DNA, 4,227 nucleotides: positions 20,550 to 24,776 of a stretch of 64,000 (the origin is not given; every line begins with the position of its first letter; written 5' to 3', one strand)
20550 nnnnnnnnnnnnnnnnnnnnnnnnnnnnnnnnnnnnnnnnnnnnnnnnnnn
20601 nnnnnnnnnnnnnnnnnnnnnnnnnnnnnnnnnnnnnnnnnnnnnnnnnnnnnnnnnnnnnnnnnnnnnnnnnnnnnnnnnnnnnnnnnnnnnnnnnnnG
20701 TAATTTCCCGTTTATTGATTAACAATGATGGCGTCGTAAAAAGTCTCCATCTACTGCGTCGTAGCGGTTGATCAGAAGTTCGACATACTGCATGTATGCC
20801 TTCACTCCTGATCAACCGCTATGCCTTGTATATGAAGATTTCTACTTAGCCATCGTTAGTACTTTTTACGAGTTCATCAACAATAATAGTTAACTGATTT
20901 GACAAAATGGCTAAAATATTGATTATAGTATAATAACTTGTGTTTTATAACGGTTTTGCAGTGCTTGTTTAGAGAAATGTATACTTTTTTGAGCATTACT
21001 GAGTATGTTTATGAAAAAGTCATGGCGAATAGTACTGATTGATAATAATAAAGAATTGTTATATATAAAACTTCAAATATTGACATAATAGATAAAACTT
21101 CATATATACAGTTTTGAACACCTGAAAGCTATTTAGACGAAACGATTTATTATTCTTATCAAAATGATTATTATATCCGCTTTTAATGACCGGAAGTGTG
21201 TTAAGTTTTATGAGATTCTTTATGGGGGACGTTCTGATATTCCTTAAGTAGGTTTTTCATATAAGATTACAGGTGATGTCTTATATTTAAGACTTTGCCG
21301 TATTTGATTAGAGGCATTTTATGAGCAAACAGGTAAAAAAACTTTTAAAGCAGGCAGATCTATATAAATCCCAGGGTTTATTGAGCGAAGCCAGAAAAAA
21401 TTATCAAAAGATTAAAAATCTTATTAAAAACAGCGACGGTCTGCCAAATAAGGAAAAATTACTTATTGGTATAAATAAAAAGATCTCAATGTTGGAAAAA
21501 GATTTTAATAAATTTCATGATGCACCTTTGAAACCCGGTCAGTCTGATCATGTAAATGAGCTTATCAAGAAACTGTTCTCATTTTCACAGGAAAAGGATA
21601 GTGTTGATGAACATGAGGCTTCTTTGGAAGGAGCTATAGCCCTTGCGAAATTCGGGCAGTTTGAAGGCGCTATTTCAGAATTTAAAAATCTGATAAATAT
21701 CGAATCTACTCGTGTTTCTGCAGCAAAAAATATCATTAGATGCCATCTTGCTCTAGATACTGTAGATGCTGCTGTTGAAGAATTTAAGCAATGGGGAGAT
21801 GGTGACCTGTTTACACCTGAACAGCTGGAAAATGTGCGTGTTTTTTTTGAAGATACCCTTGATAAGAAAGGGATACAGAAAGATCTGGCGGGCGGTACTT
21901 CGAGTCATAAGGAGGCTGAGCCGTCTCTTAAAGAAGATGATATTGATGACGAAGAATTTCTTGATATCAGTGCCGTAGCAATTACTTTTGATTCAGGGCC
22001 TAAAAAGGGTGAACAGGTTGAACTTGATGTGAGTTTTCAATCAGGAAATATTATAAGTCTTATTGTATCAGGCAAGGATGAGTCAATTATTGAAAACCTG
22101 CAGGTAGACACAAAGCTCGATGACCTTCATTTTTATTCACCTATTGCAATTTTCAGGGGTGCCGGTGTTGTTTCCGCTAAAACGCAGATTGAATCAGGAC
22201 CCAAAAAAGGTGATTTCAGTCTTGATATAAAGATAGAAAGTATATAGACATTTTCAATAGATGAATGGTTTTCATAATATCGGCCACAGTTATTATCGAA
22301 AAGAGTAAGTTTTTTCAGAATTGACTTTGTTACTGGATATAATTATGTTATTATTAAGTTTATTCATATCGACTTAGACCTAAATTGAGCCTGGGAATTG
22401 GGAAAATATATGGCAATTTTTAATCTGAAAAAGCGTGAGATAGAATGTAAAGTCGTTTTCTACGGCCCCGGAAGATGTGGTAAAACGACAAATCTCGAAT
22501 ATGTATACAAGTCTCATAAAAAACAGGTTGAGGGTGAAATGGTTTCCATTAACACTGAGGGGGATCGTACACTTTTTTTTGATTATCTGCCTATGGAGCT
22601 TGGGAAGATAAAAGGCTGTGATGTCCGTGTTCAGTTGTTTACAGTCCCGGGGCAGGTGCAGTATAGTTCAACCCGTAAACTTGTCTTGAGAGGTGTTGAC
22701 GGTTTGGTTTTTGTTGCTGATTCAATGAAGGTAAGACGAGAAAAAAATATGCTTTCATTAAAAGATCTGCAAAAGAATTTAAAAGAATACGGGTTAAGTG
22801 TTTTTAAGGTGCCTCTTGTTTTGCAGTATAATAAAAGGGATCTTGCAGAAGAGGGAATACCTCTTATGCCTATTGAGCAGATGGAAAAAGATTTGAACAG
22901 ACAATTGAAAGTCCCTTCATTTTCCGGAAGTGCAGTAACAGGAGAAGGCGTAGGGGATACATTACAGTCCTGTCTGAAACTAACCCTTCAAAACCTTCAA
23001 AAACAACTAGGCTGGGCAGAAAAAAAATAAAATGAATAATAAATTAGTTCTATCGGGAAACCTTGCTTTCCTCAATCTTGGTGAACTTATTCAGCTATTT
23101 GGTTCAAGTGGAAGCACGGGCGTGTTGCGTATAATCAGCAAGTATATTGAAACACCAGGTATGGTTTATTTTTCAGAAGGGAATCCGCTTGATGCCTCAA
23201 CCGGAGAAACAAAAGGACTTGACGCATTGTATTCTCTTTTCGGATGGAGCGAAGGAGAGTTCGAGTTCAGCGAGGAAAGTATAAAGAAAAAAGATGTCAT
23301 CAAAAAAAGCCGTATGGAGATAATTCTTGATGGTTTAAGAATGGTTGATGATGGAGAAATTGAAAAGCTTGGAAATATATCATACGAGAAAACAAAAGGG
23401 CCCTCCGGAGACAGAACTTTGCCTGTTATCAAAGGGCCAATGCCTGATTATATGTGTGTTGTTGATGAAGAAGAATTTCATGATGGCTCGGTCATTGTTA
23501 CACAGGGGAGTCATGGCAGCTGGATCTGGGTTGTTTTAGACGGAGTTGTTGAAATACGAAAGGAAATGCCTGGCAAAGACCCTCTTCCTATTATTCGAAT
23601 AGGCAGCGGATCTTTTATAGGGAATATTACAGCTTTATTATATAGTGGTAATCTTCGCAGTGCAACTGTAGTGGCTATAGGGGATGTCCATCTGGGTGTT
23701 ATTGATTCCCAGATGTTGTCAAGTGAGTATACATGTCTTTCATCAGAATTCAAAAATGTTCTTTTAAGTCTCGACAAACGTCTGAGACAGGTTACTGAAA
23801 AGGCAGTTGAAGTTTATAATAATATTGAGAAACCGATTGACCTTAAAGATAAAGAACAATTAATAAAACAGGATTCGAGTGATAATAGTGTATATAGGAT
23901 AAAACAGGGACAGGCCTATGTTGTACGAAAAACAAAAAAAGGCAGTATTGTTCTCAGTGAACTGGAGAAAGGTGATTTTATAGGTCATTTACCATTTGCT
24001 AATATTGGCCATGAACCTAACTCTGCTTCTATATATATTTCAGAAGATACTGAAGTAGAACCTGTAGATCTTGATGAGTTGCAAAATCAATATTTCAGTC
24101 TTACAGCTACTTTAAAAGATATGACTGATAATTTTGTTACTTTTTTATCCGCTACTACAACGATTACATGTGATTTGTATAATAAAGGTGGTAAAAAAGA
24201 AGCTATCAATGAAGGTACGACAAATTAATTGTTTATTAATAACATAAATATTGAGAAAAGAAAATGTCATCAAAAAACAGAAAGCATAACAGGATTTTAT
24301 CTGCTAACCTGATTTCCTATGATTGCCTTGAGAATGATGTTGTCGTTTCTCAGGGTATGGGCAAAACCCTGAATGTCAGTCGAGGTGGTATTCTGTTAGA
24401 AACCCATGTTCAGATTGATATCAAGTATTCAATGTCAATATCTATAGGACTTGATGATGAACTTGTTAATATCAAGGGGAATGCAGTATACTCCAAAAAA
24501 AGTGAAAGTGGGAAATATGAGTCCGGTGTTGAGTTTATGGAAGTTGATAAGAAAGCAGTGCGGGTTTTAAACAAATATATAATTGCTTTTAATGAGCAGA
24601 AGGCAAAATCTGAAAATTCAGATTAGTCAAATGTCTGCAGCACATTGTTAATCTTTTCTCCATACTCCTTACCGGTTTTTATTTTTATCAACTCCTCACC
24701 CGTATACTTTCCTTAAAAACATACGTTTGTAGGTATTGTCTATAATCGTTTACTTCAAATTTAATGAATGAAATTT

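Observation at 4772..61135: Family A: nine full-length ~145-155 bp long-hairpin repeats whose inner stem is maintained by compensatory base changes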

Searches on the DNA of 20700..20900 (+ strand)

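Call 35: search_dna_similar(query=window:20720-20885:+, collection=plasmids, mode=distant, max_evalue=0.01)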
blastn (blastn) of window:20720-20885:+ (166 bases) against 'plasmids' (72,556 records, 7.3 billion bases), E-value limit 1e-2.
No match.

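Call 71: search_rna_families(source=window, start=20700, end=20900, threshold=evalue, max_evalue=5)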
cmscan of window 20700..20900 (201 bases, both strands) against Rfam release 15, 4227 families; matches with E-value up to 5: 7.
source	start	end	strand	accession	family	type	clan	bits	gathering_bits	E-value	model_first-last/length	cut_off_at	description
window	20763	20820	-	RF03202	mir-555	Gene; miRNA;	-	19.2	92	0.05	1-89/89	no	mir-555 microRNA precursor family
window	20763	20820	-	RF03757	mir-6536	Gene; miRNA;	-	18.9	100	0.21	1-81/81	no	mir-6536 microRNA precursor family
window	20759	20834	+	RF03741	mir-325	Gene; miRNA;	-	17.4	89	0.47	1-98/98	no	mir-325 microRNA precursor family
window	20763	20820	+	RF00826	mir-55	Gene; miRNA;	-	13.7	53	3.5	1-74/74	no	mir-55 microRNA precursor family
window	20757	20818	-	RF00383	IS1222_FSE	Cis-reg; frameshift_element;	-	13.4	45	1.9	35-98/118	no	Insertion sequence IS1222 ribosomal frameshifting element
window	20810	20884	-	RF01305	sR51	Gene; snRNA; snoRNA; CD-box;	-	13.4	38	3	1-56/56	no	Small nucleolar RNA sR51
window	20758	20826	+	RF00661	mir-31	Gene; miRNA;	CL00133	13.2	51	2.5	1-83/83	no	mir-31 microRNA precursor family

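Call 85: build_rna_model(alignment_id=A3, structure=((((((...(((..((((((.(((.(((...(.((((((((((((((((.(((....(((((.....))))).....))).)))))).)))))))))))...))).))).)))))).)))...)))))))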
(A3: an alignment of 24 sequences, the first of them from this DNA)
Model R1 built from alignment A3 (24 sequences, 129 columns); structure: as given.
model positions 127; base pairs 45; branch points 0; effective number of sequences 1.21; information 0.59 bits per position. Calibrated on 0.2 Mb of random sequence (short: E-values are rough).
structure used (alignment columns):
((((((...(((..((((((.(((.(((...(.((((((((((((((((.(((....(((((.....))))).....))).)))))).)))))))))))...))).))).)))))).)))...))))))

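Call 86: search_with_rna_model(model_id=R1, sources=[window, L177, L178, L179, L180, L181, L182, L183, L184, L185, L186, L187, L188, L189, L190, L191, L192, L193, L194, L195, L196, L197, L198, L199, L200, L201, L202, L203, L204, L205, L206, L207, L208, L209, L210, L211, L212, L213, L214, L215, L216, L217, L218, L219, L220, L221, L222, L223, L224, L225, L226, L227, L228, L229, L230, L231, L232, L233, L234, L235, L236, L237, L238, L239, L240, L241, L242, L243, L244, L245, L246, L247, L248, L249, L250, L251, L252, L253, L254, L255, L256, L257, L258, L259, L260, L261, L262, L263, L264, L265, L266, L267, L268, L269, L270, L271, L272, L273, L274, L275], max_evalue=0.001, make_alignment=true)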
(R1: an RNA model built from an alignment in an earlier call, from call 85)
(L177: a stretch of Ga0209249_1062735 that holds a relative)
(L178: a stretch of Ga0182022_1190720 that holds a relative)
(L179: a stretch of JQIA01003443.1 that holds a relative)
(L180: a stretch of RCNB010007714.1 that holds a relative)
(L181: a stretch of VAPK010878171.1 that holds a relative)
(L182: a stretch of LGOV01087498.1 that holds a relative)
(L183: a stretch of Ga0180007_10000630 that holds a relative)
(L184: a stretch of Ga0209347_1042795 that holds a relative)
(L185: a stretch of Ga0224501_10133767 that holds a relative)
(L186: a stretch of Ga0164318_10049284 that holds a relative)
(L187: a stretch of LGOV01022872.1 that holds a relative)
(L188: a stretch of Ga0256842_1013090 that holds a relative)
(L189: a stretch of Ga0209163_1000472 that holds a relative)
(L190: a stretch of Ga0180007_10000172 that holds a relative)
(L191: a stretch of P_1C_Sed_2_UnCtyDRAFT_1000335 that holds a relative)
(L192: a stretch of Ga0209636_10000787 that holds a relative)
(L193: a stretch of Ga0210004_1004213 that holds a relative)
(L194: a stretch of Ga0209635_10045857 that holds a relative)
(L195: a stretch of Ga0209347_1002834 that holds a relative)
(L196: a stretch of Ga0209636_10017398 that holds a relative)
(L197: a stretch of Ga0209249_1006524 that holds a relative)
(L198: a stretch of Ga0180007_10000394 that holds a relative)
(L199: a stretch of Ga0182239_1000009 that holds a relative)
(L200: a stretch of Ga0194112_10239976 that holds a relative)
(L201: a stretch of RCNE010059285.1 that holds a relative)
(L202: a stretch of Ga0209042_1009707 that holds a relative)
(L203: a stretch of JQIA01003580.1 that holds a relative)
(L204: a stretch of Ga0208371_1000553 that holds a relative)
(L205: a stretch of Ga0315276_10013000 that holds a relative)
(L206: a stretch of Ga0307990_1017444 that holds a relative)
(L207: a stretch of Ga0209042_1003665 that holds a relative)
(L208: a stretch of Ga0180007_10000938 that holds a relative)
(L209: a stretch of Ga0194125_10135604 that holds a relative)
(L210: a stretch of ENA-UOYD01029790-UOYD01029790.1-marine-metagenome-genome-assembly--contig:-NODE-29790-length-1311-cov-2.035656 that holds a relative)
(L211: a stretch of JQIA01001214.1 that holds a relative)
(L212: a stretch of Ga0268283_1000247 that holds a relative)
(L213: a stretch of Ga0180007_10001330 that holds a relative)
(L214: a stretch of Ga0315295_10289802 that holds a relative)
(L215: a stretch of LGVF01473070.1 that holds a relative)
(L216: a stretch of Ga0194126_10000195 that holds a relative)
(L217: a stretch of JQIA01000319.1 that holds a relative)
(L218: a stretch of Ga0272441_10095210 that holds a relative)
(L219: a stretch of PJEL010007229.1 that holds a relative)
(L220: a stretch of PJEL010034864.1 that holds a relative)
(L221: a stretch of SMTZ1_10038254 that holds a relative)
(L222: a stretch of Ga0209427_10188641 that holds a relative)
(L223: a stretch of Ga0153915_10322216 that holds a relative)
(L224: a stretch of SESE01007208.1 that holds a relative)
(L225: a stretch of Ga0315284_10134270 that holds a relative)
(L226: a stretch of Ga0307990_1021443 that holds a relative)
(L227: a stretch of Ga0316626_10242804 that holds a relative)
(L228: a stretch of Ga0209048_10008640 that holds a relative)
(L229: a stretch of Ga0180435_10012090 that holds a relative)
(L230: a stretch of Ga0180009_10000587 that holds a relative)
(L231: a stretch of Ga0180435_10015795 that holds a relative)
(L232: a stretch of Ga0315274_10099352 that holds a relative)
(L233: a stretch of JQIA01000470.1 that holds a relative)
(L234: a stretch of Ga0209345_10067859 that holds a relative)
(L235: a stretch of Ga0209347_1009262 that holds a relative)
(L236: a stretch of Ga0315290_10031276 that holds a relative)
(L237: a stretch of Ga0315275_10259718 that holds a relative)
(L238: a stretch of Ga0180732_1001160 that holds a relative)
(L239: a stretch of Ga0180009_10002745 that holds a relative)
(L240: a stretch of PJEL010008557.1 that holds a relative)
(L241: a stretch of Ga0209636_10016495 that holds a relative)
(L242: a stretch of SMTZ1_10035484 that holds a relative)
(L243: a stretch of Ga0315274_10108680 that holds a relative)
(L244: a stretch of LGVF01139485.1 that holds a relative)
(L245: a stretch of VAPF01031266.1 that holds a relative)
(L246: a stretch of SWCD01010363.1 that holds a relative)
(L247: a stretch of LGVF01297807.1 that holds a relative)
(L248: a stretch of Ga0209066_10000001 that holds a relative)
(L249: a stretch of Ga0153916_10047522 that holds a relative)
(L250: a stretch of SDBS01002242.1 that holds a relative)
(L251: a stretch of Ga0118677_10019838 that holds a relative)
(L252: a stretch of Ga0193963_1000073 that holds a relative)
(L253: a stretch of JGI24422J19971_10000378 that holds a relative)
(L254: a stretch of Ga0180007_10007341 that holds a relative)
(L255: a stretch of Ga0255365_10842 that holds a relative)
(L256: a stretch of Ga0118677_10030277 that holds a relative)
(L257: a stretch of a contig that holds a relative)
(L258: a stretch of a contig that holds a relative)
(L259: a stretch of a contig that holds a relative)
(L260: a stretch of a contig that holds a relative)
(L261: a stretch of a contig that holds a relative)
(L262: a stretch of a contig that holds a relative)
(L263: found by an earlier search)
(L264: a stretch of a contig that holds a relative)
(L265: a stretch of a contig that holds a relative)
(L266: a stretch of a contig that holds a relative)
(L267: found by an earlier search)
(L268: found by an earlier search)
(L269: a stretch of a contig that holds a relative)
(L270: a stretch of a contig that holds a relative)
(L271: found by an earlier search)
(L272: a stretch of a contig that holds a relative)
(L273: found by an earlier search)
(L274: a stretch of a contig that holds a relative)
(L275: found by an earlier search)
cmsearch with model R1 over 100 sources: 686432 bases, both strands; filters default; matches with E-value up to 0.001: 134.
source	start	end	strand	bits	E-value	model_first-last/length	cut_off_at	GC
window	20727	20854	+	147.5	1.9e-41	1-127/127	no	0.45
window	52191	52318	+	141.5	1.3e-39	1-127/127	no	0.43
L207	6669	6795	-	139.1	7.2e-39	1-127/127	no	0.43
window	42652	42779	+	136.6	4.3e-38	1-127/127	no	0.36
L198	2118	2244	-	135.8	7.6e-38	1-127/127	no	0.49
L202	149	276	+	134.5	1.8e-37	1-127/127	no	0.42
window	60963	61090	+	133.1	4.9e-37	1-127/127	no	0.43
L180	5782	5908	-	129.5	6.1e-36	1-127/127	no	0.46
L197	3825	3952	-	128.2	1.6e-35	1-127/127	no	0.42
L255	5366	5492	-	128.1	1.7e-35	1-127/127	no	0.48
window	16668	16795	+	126.6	4.9e-35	1-127/127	no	0.43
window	58793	58919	+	126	7.4e-35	1-127/127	no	0.43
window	4795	4922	-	125.7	9.4e-35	1-127/127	no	0.41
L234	1386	1514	-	125.4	1.1e-34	1-127/127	no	0.4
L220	396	522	+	115.1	1.6e-31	1-127/127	no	0.37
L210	1132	1258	-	114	3.7e-31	1-127/127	no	0.43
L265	1438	1562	-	113.9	3.7e-31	1-127/127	no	0.47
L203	2755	2881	-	112.7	8.6e-31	1-127/127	no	0.42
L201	1960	2086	-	111.5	2.1e-30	1-127/127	no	0.48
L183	4702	4828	-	109.9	6.2e-30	1-127/127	no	0.52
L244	333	460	+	109.5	8.4e-30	1-127/127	no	0.44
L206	1467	1593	-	107.2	4.2e-29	1-127/127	no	0.35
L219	668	794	-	105.7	1.3e-28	1-127/127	no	0.37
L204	4030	4154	-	105.4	1.6e-28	1-127/127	no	0.48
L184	102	226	+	100.8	4e-27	1-127/127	no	0.46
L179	8207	8333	-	100.7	4.3e-27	1-127/127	no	0.42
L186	3458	3577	-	98.5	2.1e-26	1-127/127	no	0.43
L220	1246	1373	-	97.3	4.6e-26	1-127/127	no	0.38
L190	14044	14171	-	95.4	1.8e-25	1-127/127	no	0.48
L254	8230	8355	-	81.1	4.3e-21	1-127/127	no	0.48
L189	11236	11361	-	73.5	9.4e-19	1-127/127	no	0.51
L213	1868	1995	+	71.6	3.5e-18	1-127/127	no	0.47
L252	553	640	+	70.1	1.1e-17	1-127/127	no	0.49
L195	307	430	+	67.6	5.9e-17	1-127/127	no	0.53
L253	5609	5737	-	67.6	6.2e-17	1-127/127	no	0.47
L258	10679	10803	+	67.4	7.1e-17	1-127/127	no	0.48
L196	2721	2845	-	66.5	1.3e-16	1-127/127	no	0.49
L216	332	457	+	66.4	1.4e-16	1-127/127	no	0.52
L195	6692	6817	+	66.4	1.4e-16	1-127/127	no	0.45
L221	3341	3465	-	66.3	1.5e-16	1-127/127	no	0.46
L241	7355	7479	+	65.6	2.4e-16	1-127/127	no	0.5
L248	6127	6252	+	65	3.7e-16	1-127/127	no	0.52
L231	6689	6813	-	64.8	4.4e-16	1-127/127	no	0.49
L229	4094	4218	+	63.6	1e-15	1-127/127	no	0.53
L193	7431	7556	-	62.8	1.7e-15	1-127/127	no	0.52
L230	6429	6554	+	62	3.1e-15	1-127/127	no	0.52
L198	2118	2244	+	61.9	3.4e-15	1-127/127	no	0.49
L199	1441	1565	-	61.6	4.1e-15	1-127/127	no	0.46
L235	5705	5829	-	60.1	1.2e-14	1-127/127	no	0.51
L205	3619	3743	-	58.8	3e-14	1-127/127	no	0.54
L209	1695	1820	+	58.4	3.9e-14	1-127/127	no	0.57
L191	443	567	+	58.2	4.7e-14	1-127/127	no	0.49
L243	150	275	-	57.3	8.5e-14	1-127/127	no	0.53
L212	4735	4858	-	57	1.1e-13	1-127/127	no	0.52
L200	649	774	+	56.2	1.9e-13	1-127/127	no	0.56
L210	1132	1258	+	55.7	2.6e-13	1-127/127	no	0.43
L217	9198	9321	-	55.4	3.3e-13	7-127/127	5'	0.46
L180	5782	5908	+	54.9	4.9e-13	1-127/127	no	0.46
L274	2187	2311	+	54.9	4.9e-13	1-127/127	no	0.48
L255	5366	5492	+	54.6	5.7e-13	1-127/127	no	0.48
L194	1607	1730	+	54.5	6.2e-13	1-127/127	no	0.5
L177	106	229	-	54.4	6.8e-13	1-127/127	no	0.47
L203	25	150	-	54.2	7.8e-13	1-127/127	no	0.48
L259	6079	6205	-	54.1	8.4e-13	1-127/127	no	0.46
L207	6669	6795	+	52.4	2.7e-12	1-127/127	no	0.43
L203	2755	2881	+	51.8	4.2e-12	1-127/127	no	0.42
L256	2342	2465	-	51.4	5.6e-12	1-127/127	no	0.44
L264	1578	1701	+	51.4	5.6e-12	1-127/127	no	0.44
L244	333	460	-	50.4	1.1e-11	1-127/127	no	0.44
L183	4702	4828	+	50.3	1.2e-11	1-127/127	no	0.52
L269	9373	9467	+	50.1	1.4e-11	1-127/127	no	0.46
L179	8207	8333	+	47.2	1.1e-10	1-127/127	no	0.42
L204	4030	4154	+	46.5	1.8e-10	1-127/127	no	0.48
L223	1418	1637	+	46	2.4e-10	1-127/127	no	0.49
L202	149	276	-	45.9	2.8e-10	1-127/127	no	0.42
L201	1960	2086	+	44.9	5.5e-10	1-127/127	no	0.48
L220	396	522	-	44.7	6.2e-10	1-127/127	no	0.37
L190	14044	14171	+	44.6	6.9e-10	1-127/127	no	0.48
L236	975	1082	+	44.4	7.8e-10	1-127/127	no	0.52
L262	2299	2423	+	43.9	1.1e-09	1-127/127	no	0.53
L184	1651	1763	-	43.7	1.3e-09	14-127/127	5'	0.54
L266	1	81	+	43.6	1.4e-09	47-127/127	5'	0.35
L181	1179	1297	+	43.1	1.9e-09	1-127/127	no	0.49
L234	1386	1514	+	42.5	2.9e-09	1-127/127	no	0.4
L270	217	440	-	42.3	3.4e-09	1-127/127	no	0.43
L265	1438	1562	+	40.5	1.2e-08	1-127/127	no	0.47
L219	668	794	+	40.2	1.5e-08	1-127/127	no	0.37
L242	9721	9840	-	40.2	1.5e-08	1-127/127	no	0.52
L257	3251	3375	+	38.7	4.3e-08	1-127/127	no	0.53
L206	1467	1593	+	37.6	9.3e-08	1-127/127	no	0.35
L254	8230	8355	+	37.3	1.2e-07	1-127/127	no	0.48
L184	102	226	-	37.3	1.2e-07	1-127/127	no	0.46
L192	5665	5789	-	37.2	1.3e-07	1-127/127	no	0.52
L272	812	916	-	36.4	2.2e-07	1-127/127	no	0.36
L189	11236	11361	+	36.3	2.4e-07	1-127/127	no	0.51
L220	1246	1373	+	36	2.9e-07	1-127/127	no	0.38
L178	275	410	-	35.2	5.1e-07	1-127/127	no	0.49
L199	1441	1565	+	34.9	6.3e-07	1-127/127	no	0.46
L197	3825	3952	+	34.5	8.6e-07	1-127/127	no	0.42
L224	1897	2065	-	34.4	9.2e-07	1-127/127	no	0.4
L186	3458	3577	+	34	1.2e-06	1-127/127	no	0.43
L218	1019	1162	-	33.9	1.3e-06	1-127/127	no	0.52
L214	1228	1362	+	32.2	4.4e-06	1-127/127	no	0.54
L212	4735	4858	+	32.1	4.7e-06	1-127/127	no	0.52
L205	3619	3743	+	31.5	7.3e-06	1-127/127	no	0.54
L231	6689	6813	+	31.1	9.4e-06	1-127/127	no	0.49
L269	9373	9467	-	30.9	1.1e-05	1-127/127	no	0.46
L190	4754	4796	-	29.8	2.3e-05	1-127/127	no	0.49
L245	2383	2558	+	28.9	4.5e-05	1-127/127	no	0.49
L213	1868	1995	-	28.6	5.5e-05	1-127/127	no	0.47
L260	1101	1225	+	28.6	5.6e-05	1-127/127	no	0.53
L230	6429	6554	-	28.4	6.1e-05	1-127/127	no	0.52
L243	150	275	+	27.3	0.00014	1-127/127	no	0.53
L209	1695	1820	-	27.3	0.00014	1-127/127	no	0.57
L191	443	567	-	26.6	0.00022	1-127/127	no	0.49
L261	6368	6472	-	26.4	0.00025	23-127/127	5'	0.55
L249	1614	1748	+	26.2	0.0003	1-127/127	no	0.53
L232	3269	3372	-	25.5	0.00048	1-127/127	no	0.52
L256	2342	2465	+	25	0.00069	1-127/127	no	0.44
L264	1578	1701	-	25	0.00069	1-127/127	no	0.44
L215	1995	2031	-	25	0.00071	91-127/127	5'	0.43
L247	1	37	+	25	0.00071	91-127/127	5'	0.43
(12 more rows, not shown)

Alignment A4: 134 matches aligned to the model, 335 columns, each read 5' to 3' on its own strand. Consensus structure (alignment columns), stored with it:
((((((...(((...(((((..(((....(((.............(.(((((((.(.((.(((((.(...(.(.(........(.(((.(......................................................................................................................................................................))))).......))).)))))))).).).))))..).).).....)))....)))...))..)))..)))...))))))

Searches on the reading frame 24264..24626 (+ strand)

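Call 76: search_protein_families(library=pfam, proteins=[window:24264-24626:+], max_evalue=0.00001)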
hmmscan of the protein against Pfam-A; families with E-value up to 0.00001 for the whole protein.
window:24264-24626:+ (120 aa): 1 family
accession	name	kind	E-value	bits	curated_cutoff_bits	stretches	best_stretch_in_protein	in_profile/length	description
PF07238.19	PilZ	-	2.3e-06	28.3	22.5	1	27-107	22-101/102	PilZ domain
